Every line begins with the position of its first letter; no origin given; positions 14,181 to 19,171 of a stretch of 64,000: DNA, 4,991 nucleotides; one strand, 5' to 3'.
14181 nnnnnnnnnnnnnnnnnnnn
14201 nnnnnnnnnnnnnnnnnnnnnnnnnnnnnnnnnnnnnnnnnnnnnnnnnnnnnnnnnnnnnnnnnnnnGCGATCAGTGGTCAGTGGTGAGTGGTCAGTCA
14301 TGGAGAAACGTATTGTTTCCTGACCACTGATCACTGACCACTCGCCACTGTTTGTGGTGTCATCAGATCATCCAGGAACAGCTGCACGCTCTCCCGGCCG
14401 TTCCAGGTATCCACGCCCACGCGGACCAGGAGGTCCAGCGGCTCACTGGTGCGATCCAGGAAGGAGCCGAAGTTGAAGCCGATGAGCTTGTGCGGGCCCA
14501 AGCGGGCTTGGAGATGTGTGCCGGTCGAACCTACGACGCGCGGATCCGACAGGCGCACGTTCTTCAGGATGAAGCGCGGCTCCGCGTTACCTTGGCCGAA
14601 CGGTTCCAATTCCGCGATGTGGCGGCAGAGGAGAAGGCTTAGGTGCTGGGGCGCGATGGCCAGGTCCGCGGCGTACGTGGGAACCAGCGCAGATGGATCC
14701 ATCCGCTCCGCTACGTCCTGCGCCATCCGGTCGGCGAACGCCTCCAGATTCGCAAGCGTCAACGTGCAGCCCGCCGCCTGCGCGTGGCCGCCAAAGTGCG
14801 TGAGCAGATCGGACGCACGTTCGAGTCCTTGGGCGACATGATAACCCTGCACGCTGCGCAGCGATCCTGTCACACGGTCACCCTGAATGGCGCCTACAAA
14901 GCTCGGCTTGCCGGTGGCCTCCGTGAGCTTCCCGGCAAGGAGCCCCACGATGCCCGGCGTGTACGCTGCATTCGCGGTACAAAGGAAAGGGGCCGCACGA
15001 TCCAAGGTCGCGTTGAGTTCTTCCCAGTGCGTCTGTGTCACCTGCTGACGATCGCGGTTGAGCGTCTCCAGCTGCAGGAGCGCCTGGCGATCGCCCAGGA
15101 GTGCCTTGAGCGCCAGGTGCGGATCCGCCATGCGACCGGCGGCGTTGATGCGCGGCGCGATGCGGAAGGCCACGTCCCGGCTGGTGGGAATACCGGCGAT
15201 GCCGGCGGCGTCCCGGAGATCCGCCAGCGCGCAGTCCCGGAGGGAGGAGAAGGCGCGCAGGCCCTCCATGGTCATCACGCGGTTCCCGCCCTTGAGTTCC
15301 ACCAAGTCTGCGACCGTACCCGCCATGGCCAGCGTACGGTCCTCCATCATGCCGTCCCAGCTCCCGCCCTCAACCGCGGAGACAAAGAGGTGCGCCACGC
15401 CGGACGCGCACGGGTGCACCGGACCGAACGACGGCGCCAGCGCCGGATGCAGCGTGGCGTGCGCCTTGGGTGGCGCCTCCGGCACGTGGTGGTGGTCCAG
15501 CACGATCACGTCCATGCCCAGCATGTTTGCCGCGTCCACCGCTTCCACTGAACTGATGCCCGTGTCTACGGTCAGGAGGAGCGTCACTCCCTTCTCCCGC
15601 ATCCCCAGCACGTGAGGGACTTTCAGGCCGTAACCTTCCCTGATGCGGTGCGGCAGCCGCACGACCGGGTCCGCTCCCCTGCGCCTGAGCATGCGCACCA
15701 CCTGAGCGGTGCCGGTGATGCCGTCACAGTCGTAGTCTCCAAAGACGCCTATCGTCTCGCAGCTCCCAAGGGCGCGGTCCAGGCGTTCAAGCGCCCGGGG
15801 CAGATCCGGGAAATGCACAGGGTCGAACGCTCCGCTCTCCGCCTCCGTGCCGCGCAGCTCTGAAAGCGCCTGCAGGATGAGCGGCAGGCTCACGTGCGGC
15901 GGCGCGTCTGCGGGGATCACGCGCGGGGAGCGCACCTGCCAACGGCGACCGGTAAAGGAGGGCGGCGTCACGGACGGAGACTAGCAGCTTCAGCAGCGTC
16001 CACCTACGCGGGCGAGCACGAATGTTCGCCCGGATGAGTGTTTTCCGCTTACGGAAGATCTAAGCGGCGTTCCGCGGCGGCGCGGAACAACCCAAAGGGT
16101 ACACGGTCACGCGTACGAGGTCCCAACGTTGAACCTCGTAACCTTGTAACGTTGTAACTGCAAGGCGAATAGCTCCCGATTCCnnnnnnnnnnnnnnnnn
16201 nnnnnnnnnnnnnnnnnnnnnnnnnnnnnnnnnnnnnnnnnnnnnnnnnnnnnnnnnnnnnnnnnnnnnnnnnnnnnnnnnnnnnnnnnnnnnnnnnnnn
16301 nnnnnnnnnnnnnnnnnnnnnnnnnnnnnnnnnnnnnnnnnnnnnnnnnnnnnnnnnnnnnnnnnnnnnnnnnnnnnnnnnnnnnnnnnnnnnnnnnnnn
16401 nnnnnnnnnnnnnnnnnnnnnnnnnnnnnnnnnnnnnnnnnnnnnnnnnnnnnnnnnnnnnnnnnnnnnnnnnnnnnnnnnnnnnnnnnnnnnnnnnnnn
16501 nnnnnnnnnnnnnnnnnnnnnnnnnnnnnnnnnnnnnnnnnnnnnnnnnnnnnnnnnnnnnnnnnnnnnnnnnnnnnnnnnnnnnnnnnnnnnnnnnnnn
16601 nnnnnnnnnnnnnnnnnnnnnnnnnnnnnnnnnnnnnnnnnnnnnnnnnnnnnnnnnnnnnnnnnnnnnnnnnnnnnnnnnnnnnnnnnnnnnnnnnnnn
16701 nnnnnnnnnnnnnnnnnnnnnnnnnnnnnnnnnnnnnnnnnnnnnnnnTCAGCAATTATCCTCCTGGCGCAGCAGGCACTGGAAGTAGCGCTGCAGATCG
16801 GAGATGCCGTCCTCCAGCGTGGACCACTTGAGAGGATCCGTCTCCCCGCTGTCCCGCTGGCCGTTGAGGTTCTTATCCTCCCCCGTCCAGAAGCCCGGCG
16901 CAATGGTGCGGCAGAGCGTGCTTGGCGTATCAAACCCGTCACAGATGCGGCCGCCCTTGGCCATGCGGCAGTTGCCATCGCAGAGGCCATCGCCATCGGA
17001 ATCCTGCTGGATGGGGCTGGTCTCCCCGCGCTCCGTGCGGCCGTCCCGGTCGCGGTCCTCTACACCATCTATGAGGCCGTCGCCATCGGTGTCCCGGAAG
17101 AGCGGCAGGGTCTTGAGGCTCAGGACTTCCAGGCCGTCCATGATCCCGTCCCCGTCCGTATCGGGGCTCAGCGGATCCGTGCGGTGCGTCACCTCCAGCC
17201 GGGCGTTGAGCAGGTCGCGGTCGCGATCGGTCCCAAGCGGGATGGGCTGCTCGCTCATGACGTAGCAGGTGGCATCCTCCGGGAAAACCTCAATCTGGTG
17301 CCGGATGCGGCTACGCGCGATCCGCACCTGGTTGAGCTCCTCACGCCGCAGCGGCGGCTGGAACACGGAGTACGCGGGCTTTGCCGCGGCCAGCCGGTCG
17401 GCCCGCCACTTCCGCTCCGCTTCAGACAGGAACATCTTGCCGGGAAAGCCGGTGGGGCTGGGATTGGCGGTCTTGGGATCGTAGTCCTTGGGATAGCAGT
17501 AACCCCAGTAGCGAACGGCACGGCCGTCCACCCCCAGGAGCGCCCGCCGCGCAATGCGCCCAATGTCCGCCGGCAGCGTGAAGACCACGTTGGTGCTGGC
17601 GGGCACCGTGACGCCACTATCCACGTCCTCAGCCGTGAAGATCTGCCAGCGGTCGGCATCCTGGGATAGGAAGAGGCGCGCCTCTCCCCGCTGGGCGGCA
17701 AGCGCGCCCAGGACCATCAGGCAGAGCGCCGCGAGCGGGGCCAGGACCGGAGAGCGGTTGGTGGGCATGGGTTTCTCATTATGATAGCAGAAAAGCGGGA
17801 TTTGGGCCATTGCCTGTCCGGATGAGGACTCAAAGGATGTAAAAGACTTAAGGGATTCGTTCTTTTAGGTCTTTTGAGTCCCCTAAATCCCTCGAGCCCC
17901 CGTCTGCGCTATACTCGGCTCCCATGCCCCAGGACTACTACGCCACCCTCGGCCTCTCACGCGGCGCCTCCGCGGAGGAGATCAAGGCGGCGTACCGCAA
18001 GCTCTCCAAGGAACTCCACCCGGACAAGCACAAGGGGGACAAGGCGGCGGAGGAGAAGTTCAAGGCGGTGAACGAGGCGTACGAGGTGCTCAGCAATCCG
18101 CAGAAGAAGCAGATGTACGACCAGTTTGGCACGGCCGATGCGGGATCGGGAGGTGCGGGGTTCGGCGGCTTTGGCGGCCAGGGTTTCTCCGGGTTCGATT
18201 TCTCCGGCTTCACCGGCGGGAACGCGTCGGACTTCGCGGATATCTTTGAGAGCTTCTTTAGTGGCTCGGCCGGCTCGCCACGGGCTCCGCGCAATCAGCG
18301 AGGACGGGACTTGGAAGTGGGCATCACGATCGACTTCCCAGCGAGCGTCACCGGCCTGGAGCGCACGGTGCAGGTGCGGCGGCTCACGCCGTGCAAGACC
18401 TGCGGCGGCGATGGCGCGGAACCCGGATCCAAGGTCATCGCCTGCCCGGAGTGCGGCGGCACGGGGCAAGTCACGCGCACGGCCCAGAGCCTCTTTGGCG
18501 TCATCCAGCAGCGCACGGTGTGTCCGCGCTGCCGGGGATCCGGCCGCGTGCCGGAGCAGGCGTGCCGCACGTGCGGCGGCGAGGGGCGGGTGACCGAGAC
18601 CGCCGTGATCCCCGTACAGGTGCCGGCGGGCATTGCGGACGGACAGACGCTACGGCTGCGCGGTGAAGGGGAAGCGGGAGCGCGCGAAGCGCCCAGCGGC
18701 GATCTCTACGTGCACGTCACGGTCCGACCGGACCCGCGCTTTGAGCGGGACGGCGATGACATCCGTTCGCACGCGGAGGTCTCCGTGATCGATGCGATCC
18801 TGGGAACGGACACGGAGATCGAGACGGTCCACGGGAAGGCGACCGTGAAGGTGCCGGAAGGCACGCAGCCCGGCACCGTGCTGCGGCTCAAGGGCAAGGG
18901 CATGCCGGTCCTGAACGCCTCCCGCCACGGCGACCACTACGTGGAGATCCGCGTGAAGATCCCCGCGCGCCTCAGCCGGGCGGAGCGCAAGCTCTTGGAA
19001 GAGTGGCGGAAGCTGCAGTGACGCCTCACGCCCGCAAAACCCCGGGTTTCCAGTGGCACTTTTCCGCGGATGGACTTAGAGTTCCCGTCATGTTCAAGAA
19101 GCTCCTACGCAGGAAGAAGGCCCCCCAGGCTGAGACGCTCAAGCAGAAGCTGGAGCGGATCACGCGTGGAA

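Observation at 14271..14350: Dispersed family of strand-asymmetric tandem-heptamer inverted repeats (type locus shown; at least 14 loci in 64 kb)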

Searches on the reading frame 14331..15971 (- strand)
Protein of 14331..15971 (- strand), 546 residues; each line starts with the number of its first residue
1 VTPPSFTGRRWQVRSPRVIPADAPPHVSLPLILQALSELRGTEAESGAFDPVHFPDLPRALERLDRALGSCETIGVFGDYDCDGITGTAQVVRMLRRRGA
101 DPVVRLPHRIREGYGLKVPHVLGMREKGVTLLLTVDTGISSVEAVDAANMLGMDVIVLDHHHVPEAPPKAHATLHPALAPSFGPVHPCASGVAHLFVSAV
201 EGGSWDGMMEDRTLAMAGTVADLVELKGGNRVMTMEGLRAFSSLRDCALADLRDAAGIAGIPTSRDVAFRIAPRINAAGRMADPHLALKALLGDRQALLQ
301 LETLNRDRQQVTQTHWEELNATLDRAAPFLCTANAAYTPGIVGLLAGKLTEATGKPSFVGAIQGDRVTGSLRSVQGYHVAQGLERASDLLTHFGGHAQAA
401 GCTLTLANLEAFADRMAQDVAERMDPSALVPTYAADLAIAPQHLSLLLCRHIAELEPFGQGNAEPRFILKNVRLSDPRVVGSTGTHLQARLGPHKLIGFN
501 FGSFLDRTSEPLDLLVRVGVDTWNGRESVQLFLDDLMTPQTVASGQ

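Call 7: search_protein_families(library=pfam, proteins=[window:14331-15971:-], max_evalue=0.01)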
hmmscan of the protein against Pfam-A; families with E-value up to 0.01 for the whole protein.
window:14331-15971:- (546 aa): 3 families
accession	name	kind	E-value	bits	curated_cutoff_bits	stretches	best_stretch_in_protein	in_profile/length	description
PF17768.7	RecJ_OB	-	8.2e-22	77.8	27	1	436-535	2-107/107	RecJ OB domain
PF01368.27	DHH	-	1.3e-17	64.7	28.1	1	74-198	2-103/125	DHH family, N-terminal domain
PF02272.25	DHHA1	-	1.9e-10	41.5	25.9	1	334-420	10-100/102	DHHA1 domain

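Call 13: find_related_loci(query=window:14331-15971:-, collection=genome_contigs, flank=10000)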
Query window:14331-15971:- (546 aa) in genome_contigs; peptide patterns used: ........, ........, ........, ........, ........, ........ (x = any residue, [..] = any of these).
599 stretches matched a pattern (row limit reached: there are more); 559 encode a relative of the query (tblastn E <= 1e-3); the best 80 are kept; 80 distinct loci.
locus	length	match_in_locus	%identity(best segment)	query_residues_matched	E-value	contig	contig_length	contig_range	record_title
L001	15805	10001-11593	50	5-536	2e-160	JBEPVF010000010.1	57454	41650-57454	MAG: Candidatus Peribacteria bacterium isolate 22E.rosella_refined.299 NODE_461_length_57454_cov_14.847576, whole genome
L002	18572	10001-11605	52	5-539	1e-159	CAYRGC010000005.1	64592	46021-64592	MAG TPA_asm: uncultured Candidatus Peribacteria bacterium isolate SRP278252_co2_153 genome assembly, contig: NODE_708_le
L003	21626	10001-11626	48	5-536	3e-157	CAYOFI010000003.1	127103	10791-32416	MAG TPA_asm: uncultured Candidatus Peribacteria bacterium isolate SRP278252_co2_829 genome assembly, contig: NODE_176_le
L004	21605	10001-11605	49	5-536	6e-158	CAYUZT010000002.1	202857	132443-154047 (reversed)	MAG TPA_asm: uncultured Candidatus Peribacteria bacterium isolate SRP178908_co1_310 genome assembly, contig: NODE_11_len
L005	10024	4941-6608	50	1-544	9e-156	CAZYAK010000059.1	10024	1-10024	MAG TPA_asm: uncultured Candidatus Peribacteria bacterium isolate binchicken_co105_114 genome assembly, contig: NODE_875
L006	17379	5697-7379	49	5-546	4e-150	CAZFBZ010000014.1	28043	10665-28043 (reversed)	MAG TPA_asm: uncultured Candidatus Peribacteria bacterium isolate SRP342105_co2_218 genome assembly, contig: NODE_1697_l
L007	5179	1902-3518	48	1-535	5e-151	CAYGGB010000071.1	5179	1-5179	MAG TPA_asm: uncultured Candidatus Peribacteria bacterium isolate ERP113451_co3_12 genome assembly, contig: NODE_15954_l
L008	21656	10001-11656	47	5-546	6e-146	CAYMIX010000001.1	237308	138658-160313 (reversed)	MAG TPA_asm: uncultured Candidatus Peribacteria bacterium isolate SRP342105_co1_435 genome assembly, contig: NODE_44_len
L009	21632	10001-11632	47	5-536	6e-144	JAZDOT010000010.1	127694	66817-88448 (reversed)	MAG: Candidatus Peregrinibacteria bacterium isolate MEGAHIT-group-0.791 k141_8652290, whole genome shotgun sequence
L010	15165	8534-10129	47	2-536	2e-140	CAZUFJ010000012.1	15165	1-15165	MAG TPA_asm: uncultured Candidatus Peribacteria bacterium isolate binchicken_co203_502 genome assembly, contig: k141_185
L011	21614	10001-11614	47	1-536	4e-140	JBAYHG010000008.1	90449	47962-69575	MAG: Candidatus Peribacteraceae bacterium isolate SO_2016_GW1_144 scaffold00571_OW334_2016, whole genome shotgun sequenc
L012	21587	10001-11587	47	5-536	7e-139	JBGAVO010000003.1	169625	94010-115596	MAG: Candidatus Peribacteraceae bacterium isolate MAG_MBR_AS.70 MBRAS-70_NODE_3_length_169625_cov_6.443243, whole genome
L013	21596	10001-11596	45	2-536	5e-133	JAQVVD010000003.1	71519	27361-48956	MAG: Candidatus Peribacteraceae bacterium isolate STF1_71 NODE_659_length_71519_cov_5.322109_Sandtown_F1, whole genome s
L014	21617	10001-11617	45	5-542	6e-132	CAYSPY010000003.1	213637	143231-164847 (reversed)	MAG TPA_asm: uncultured Candidatus Peribacteria bacterium isolate SRP292972_co1_90 genome assembly, contig: NODE_84_leng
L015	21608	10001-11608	47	5-535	3e-137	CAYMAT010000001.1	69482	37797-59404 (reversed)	MAG TPA_asm: uncultured Candidatus Peribacteria bacterium isolate SRP342105_co2_387 genome assembly, contig: NODE_333_le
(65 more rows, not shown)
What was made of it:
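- On STRR repeats: The nearest relatives of the window's RecJ are Peribacteria / Peregrinibacteria genomes (call 13).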

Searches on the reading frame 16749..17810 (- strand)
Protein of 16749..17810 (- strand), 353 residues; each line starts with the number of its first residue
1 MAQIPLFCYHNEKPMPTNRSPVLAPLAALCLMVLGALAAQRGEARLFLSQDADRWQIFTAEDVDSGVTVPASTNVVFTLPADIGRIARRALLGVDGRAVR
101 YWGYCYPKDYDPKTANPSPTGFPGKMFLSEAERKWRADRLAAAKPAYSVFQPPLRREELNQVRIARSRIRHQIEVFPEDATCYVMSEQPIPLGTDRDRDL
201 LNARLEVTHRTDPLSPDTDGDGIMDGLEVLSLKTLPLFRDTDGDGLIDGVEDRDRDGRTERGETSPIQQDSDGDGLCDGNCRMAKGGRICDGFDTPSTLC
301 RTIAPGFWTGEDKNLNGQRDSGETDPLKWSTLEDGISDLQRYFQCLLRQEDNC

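Call 7: search_protein_families(library=pfam, proteins=[window:16749-17810:-], max_evalue=0.01)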
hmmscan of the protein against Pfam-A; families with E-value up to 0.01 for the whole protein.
window:16749-17810:- (353 aa): 1 family
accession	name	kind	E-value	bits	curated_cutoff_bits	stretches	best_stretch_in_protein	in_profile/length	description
PF18884.5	TSP3_bac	-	9.9e-06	25.7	25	0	217-229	1-13/22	Bacterial TSP3 repeat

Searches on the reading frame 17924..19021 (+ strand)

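Call 7: search_protein_families(library=pfam, proteins=[window:17924-19021:+], max_evalue=0.01)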
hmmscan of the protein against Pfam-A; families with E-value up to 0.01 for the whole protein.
window:17924-19021:+ (365 aa): 4 families
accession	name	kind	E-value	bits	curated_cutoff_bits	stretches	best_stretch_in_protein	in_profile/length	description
PF01556.23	DnaJ_C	-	1.1e-45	155.8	26.6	1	131-347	2-152/152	DnaJ C terminal domain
PF00226.36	DnaJ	-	5.4e-27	94.1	27.8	1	4-66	1-63/63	DnaJ domain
PF00684.25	DnaJ_CXXCXGXG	-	4.3e-15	56.2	32.7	1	157-221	1-65/65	DnaJ central domain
PF15777.11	Anti-TRAP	-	0.00088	19.7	32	1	155-196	11-56/59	Tryptophan RNA-binding attenuator protein inhibitory protein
